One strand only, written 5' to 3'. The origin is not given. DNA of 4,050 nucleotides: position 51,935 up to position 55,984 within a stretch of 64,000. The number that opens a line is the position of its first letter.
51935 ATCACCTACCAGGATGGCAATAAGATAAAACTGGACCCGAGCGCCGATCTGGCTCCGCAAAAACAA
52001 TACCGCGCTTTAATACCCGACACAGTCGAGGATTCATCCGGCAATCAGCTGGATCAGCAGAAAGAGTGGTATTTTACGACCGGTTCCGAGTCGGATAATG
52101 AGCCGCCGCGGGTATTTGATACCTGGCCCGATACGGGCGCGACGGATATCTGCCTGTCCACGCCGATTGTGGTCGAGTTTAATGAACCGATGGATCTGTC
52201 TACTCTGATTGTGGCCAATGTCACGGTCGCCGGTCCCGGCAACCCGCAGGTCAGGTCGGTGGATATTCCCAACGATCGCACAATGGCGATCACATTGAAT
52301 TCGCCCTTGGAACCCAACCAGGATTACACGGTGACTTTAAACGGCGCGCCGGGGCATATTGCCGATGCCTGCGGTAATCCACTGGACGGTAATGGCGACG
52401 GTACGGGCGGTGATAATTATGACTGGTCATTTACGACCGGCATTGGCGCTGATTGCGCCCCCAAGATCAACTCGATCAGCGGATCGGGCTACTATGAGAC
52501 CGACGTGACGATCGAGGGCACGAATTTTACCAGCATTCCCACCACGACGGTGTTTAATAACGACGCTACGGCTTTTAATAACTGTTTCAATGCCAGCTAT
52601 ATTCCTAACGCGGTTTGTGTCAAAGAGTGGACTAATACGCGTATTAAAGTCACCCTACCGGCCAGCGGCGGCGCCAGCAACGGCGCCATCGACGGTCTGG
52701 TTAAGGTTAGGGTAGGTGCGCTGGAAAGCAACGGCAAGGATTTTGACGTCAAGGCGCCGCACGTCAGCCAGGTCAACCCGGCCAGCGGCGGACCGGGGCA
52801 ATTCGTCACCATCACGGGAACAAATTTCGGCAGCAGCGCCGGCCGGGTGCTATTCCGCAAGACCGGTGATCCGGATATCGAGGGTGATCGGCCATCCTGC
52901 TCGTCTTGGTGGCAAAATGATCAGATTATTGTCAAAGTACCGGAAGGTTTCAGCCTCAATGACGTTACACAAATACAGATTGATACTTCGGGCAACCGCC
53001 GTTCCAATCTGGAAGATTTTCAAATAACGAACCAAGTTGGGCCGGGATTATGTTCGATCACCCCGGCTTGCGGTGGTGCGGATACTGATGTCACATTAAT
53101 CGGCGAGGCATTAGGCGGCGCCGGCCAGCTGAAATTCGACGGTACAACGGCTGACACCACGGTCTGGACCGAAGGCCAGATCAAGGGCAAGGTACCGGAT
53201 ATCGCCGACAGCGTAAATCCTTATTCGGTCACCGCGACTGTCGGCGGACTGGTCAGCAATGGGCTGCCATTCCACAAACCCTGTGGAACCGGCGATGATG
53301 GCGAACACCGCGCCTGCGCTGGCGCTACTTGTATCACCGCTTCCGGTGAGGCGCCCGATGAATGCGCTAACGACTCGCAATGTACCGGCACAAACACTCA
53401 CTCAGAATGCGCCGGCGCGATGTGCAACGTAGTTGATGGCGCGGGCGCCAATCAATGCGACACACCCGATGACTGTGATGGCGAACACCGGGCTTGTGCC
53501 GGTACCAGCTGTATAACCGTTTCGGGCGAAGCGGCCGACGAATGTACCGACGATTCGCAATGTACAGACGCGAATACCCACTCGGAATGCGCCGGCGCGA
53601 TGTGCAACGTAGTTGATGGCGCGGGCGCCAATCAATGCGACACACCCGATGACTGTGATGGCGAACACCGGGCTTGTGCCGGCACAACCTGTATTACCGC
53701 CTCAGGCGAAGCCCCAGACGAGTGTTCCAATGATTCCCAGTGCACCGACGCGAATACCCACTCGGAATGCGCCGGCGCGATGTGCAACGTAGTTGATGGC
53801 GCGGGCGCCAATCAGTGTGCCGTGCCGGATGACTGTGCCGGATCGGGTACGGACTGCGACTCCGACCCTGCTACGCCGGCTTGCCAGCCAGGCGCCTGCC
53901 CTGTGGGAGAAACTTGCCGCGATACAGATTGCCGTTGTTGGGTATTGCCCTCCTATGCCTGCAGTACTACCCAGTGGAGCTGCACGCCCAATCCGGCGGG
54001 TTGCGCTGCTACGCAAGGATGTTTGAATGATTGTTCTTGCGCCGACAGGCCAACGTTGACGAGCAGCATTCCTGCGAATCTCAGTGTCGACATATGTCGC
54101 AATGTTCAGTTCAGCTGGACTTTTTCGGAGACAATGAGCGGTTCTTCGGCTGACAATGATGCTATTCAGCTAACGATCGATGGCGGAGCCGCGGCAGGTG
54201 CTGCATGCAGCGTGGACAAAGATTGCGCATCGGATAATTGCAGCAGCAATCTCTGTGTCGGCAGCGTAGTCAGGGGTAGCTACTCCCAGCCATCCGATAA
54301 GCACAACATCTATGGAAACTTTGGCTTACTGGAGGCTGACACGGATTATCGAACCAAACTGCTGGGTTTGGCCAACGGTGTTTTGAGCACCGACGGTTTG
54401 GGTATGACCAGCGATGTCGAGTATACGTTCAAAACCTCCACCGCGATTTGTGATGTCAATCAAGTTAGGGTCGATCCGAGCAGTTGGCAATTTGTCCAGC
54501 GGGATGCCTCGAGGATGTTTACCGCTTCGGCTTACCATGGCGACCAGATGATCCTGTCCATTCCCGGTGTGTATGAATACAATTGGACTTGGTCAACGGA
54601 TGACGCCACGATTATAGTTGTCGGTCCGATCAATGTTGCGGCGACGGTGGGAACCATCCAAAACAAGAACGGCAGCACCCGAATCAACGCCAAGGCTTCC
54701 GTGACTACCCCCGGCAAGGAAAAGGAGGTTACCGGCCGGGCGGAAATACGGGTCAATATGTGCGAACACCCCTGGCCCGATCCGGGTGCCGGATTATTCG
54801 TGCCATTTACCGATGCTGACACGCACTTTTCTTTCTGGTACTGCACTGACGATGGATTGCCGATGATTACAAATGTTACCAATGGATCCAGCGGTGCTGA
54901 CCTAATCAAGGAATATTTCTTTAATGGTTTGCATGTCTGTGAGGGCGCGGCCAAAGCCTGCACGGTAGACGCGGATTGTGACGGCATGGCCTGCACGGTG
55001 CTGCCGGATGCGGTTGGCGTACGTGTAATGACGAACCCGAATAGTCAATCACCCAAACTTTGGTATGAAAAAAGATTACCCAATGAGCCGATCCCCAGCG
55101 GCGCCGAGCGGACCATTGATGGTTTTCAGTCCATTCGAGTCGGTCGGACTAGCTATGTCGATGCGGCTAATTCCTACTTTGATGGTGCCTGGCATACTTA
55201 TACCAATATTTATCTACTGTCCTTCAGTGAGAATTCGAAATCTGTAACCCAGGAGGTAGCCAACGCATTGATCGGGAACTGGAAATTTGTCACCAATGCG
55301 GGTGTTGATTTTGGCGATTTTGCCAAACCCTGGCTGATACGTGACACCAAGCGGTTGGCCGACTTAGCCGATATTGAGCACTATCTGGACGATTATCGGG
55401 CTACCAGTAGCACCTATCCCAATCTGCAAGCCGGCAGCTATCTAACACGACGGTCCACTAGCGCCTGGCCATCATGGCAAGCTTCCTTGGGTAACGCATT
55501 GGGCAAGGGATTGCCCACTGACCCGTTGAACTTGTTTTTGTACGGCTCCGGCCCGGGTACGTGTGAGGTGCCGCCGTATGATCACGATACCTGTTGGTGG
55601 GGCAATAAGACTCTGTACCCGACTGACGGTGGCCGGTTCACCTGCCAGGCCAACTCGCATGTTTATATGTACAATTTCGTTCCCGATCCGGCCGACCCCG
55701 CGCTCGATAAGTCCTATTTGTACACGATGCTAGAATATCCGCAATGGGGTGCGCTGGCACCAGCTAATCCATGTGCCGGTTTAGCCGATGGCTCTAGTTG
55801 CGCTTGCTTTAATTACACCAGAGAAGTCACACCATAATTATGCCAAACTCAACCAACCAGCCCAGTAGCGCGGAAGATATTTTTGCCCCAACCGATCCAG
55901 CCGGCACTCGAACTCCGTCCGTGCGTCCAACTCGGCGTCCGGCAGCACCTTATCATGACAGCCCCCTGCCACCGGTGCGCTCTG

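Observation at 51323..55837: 1504-aa surface protein with VirB2/TrbC-pilin-like N-terminus and three perfect 180-bp tandem repeats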

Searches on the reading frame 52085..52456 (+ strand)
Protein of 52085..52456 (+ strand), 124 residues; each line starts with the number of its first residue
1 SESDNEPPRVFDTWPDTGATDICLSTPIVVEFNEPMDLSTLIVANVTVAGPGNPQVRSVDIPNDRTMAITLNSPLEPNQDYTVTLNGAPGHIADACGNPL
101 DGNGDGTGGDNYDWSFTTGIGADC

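Call 62: search_protein_families(library=pfam, proteins=[window:52085-52456:+], max_evalue=0.1)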
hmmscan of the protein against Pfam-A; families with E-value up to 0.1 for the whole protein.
window:52085-52456:+ (124 aa): 3 families
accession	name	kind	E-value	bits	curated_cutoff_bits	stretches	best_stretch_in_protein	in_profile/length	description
PF13205.12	Big_5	-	6.4e-21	75.5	23.6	1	4-118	1-105/105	Bacterial Ig-like domain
PF04234.18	CopC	-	0.028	15.8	23.3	1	25-84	19-73/92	CopC domain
PF10989.13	DUF2808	-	0.067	13.7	25.3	1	61-86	85-110/146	Protein of unknown function (DUF2808)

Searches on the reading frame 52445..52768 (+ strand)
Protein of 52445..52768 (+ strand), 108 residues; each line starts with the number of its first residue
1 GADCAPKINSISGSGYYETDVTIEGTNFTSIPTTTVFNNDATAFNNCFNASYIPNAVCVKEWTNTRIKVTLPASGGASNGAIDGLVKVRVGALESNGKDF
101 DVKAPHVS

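Call 62: search_protein_families(library=pfam, proteins=[window:52445-52768:+], max_evalue=0.1)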
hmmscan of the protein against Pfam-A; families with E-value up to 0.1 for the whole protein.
window:52445-52768:+ (108 aa): 1 family
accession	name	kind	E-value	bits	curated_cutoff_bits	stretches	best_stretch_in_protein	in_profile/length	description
PF01833.30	TIG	-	7.3e-05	23.1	20.9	1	6-87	1-67/84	IPT/TIG domain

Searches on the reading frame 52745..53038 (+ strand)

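Call 62: search_protein_families(library=pfam, proteins=[window:52745-53038:+], max_evalue=0.1)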
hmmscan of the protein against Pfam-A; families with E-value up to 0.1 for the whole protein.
window:52745-53038:+ (98 aa): 1 family
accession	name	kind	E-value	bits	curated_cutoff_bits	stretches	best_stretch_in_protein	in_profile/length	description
PF01833.30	TIG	-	6.7e-09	36.1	20.9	1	5-93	1-83/84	IPT/TIG domain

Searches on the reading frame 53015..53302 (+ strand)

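Call 62: search_protein_families(library=pfam, proteins=[window:53015-53302:+], max_evalue=0.1)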
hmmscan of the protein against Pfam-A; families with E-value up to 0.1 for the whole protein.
window:53015-53302:+ (96 aa): 1 family
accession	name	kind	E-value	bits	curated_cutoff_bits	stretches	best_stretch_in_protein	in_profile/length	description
PF01833.30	TIG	-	4e-06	27.2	20.9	1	14-87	5-83/84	IPT/TIG domain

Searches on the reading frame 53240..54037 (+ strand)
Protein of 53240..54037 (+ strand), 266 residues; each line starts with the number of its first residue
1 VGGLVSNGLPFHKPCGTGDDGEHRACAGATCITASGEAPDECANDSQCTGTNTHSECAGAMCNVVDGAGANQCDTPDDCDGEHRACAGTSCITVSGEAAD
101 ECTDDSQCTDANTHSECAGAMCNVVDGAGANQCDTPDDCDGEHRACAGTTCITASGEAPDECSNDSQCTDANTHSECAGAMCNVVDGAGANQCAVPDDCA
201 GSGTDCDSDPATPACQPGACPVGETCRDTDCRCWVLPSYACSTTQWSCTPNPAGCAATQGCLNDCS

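Call 65: predict_structure(alignment_id=A4)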
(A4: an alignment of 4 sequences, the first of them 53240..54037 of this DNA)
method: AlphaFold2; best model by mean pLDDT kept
length: 266 residues; sequences in the alignment: 4
mean_pLDDT: 42.5   pTM: 0.21
mean pLDDT of the five models: 42.5, 40.7, 40.1, 37.0, 34.9
residues with pLDDT >= 90: 0; 70-90: 4; 50-70: 70; < 50: 192
segments of 3 or more residues with pLDDT < 50: 1-51, 81-174, 177-182, 195-199, 236-266
pLDDT, mean of each block of 10 residues (from residue 1): 28 32 33 31 32 57 57 58 35 27 33 39 42 44 30 27 33 49 51 47 62 61 67 55 40 40 34
secondary structure, 60 per line:
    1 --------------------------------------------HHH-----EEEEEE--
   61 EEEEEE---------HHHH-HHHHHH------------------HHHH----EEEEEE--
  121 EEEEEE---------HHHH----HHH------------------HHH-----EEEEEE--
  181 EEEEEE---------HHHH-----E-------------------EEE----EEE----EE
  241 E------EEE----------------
elements in order: E53-58 E61-66 H76-79 H81-86 H105-108 E113-118 E121-126 H136-139 E173-178 E181-186 H196-199 E225-227 E232-234 E239-241 E248-250

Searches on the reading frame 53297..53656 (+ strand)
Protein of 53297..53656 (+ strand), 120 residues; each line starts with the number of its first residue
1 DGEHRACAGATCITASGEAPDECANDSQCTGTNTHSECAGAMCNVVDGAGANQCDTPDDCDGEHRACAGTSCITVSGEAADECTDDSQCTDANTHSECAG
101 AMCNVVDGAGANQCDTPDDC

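Call 56: find_homologous_proteins(query=window:53297-53656:+, max_evalue=0.001)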
Query seq(120 aa): 1 candidates shared short words with the query, none scored E <= 0.001.

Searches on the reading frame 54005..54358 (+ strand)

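Call 62: search_protein_families(library=pfam, proteins=[window:54005-54358:+], max_evalue=0.1)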
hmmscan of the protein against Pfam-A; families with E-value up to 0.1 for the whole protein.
window:54005-54358:+ (118 aa): 1 family
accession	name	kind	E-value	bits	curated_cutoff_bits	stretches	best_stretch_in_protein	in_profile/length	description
PF13205.12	Big_5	-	3.4e-05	24.9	23.6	1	15-57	4-46/105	Bacterial Ig-like domain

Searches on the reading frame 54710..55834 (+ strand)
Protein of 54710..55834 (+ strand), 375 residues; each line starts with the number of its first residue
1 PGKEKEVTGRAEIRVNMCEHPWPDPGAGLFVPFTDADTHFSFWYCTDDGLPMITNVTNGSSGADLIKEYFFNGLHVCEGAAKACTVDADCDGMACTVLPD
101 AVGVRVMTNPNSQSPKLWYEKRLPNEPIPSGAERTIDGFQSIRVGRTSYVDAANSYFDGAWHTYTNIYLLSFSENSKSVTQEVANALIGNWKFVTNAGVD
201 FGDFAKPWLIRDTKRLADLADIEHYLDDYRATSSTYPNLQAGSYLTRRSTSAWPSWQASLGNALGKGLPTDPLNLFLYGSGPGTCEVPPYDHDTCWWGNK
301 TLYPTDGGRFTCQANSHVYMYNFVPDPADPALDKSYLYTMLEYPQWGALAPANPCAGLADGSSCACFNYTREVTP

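Call 23: search_solved_structures(query=A2, max_evalue=10, show_alignments=2)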
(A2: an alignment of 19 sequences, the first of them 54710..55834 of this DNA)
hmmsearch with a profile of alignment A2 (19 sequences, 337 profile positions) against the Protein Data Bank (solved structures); distinct sequences matched with E-value up to 10: 1.
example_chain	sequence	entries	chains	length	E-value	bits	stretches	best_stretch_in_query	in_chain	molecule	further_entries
2czq_A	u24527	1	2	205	1.5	11.1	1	137-178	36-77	cutinase-like protein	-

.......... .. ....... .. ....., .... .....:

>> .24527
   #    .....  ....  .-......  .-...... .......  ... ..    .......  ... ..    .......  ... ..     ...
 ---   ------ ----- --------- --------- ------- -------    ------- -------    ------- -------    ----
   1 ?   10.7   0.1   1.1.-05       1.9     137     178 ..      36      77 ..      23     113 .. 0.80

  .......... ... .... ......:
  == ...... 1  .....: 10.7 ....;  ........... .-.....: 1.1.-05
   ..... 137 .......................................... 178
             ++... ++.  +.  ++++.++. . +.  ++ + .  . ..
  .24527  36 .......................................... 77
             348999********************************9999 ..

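Call 32: predict_structure(alignment_id=A2)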
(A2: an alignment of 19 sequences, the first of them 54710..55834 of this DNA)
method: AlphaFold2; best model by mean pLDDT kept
length: 375 residues; sequences in the alignment: 19
mean_pLDDT: 88.2   pTM: 0.88
mean pLDDT of the five models: 88.2, 85.9, 85.6, 85.5, 85.6
residues with pLDDT >= 90: 235; 70-90: 104; 50-70: 32; < 50: 4
segments of 3 or more residues with pLDDT < 50: 1-4
pLDDT, mean of each block of 10 residues (from residue 1): 53 75 80 92 91 91 90 90 73 90 96 96 93 96 97 90 94 94 95 84 88 97 97 93 83 93 96 83 73 88 86 90 94 94 78 76 89 92
secondary structure, 60 per line:
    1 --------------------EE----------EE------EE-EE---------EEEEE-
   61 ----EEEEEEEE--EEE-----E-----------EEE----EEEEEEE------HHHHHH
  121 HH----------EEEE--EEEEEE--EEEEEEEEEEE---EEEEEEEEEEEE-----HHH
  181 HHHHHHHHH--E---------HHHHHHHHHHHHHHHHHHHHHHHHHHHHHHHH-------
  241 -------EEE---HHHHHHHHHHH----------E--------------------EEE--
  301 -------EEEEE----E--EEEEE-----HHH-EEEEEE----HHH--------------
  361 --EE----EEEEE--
elements in order: E55-59 E65-72 E75-77 E95-97 E102-108 H115-122 E133-136 E139-144 E147-157 E161-172 H178-189 H202-233 E248-250 H254-264 E296-298 E308-312 E320-324 E334-339 E369-373

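Call 64: search_protein_families(library=pfam, alignment_id=A2, max_evalue=1)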
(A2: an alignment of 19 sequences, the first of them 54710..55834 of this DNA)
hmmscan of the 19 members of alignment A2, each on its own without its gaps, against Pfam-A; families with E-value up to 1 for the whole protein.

A. member 1, window:54710-55834:+ (375 aa): 2 families
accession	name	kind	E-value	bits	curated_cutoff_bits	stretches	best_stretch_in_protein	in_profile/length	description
PF08334.16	T2SSG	-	0.032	14.7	21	1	217-275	16-72/108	Type II secretion system (T2SS), protein G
PF24466.1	DUF7578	-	0.065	13.3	27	1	307-345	16-54/65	Domain of unknown function (DUF7578)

B. families by the number of members that match (of 19 scanned): 8 families
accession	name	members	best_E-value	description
PF08334.16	T2SSG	4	0.032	Type II secretion system (T2SS), protein G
PF08116.16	Toxin_29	2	0.6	PhTx neurotoxin family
PF15768.10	CC190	1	0.028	Coiled-coil domain-containing protein 190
PF24466.1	DUF7578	1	0.065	Domain of unknown function (DUF7578)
PF11616.13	EZH2_WD-Binding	1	0.16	WD repeat binding protein EZH2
PF14315.11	DUF4380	1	0.17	Domain of unknown function (DUF4380)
PF02618.21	YceG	1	0.3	YceG-like family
PF00131.25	Metallothio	1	0.48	Metallothionein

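Call 67: fold_search(model_id=the predicted structure, library=pdb)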
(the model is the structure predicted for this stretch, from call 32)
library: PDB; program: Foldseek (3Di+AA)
matches with E <= 10: 575; with E <= 0.001: 0
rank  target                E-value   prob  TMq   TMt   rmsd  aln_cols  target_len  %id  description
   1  3wa5_B                2.8e-02  0.66  0.17  0.36   9.1       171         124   11  Crystal Structure of type VI peptidoglycan muramidase effector Tse3 in complex with its cognate immunity protein Tsi3 (released 2013-10-02)
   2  6e5d                  8.1e-02  0.30  0.18  0.32  12.3       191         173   12  Crystal structure of LpqN involved in cell envelope biogenesis of Mycobacterium tuberculosis (released 2019-07-24)
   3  5f9d_A                2.1e-01  0.04  0.09  0.09  19.5       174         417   16  Blood group antigen binding adhesin BabA of Helicobacter pylori strain P436 in complex with Lewis b blood group B hept (released 2016-01-20)
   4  4ol4                  2.2e-01  0.30  0.20  0.35   8.5       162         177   14  Crystal structure of secreted proline rich antigen MTC28 (Rv0040c) from Mycobacterium tuberculosis (released 2015-01-28)
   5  4pws                  2.5e-01  0.21  0.17  0.30   8.6       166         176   12  Crystal structure of secreted proline rich antigen MTC28 (Rv0040c) at 2.15 A with bound chloride from Mycobacterium tube (released 2015-03-25)
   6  3lyd_A                2.8e-01  0.23  0.19  0.38  15.2       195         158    9  Crystal structure of Putative uncharacterized protein from Jonesia denitrificans (released 2010-03-09)
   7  9xps_3                2.8e-01  0.08  0.10  0.14  13.4       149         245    7  The neck structure of the Phage Phikz (released 2026-02-11)
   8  5zch_D                3.5e-01  0.10  0.11  0.20  12.8       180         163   10  Crystal structure of OsPP2C50 I267W:OsPYL/RCAR3 with (+)-ABA (released 2019-03-06)
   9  5h7y_A                3.7e-01  0.12  0.16  0.20   8.9       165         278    7  Structure of immunity protein TplEi of T6SS from Pseudomonas aeruginosa complexed with "L" peptide (released 2017-10-04)
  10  5h7z_A                3.7e-01  0.09  0.14  0.17  15.2       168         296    6  Apo structure of immunity protein TplEi of T6SS from Pseudomonas aeruginosa (released 2017-10-04)
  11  4ij2_F                3.7e-01  0.02  0.09  0.10  19.4       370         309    9  Human methemoglobin in complex with the second and third NEAT domains of IsdH from Staphylococcus aureus (released 2013-12-25)
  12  6tb2_D                3.7e-01  0.02  0.09  0.10  23.0       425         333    7  Structure of human haptoglobin-hemoglobin bound to S. aureus IsdH (released 2019-12-18)
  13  2ns9_A                4.2e-01  0.06  0.11  0.16  11.8       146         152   10  Crystal structure of protein APE2225 from Aeropyrum pernix K1, Pfam COXG (released 2006-11-14)
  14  9xps_1                4.2e-01  0.06  0.10  0.14  13.7       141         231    8  The neck structure of the Phage Phikz (released 2026-02-11)
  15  4jda_C                4.9e-01  0.07  0.11  0.18  13.4       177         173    8  Complex structure of abscisic acid receptor PYL3 with (-)-ABA (released 2013-07-24)
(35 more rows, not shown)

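Call 83: search_protein_representatives(alignment_id=A2)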
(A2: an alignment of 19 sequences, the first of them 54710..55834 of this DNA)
Query: 19 sequences, 337 profile positions. Proteins with E-value up to 0.001 (for the whole library): 1627; up to 1e-10: 1493; up to 1e-30: 1338. The best 150 are listed.
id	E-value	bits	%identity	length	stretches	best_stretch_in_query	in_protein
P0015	2.9e-116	404.7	-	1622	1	2-333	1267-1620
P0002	3.5e-116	404.4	-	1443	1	2-333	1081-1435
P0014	5.8e-116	403.7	-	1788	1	6-335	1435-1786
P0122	7.4e-115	400.1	-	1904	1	6-334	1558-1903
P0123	1.2e-110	386.3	-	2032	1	5-335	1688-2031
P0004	4.0e-110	384.5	-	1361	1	3-336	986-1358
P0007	9.3e-110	383.3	-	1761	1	4-335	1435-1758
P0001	2.8e-109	381.8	-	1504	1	3-336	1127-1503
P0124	2.9e-109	381.7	-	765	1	4-334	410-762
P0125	4.3e-109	381.1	-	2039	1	3-333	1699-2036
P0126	1.1e-107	376.4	-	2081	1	5-335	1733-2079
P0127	2.4e-107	375.4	-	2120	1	3-334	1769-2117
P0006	4.4e-107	374.5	-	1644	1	4-332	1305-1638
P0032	4.8e-107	374.4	-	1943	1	2-335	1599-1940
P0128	9.2e-107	373.5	-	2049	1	8-333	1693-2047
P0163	5.6e-94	331.4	-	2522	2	6-200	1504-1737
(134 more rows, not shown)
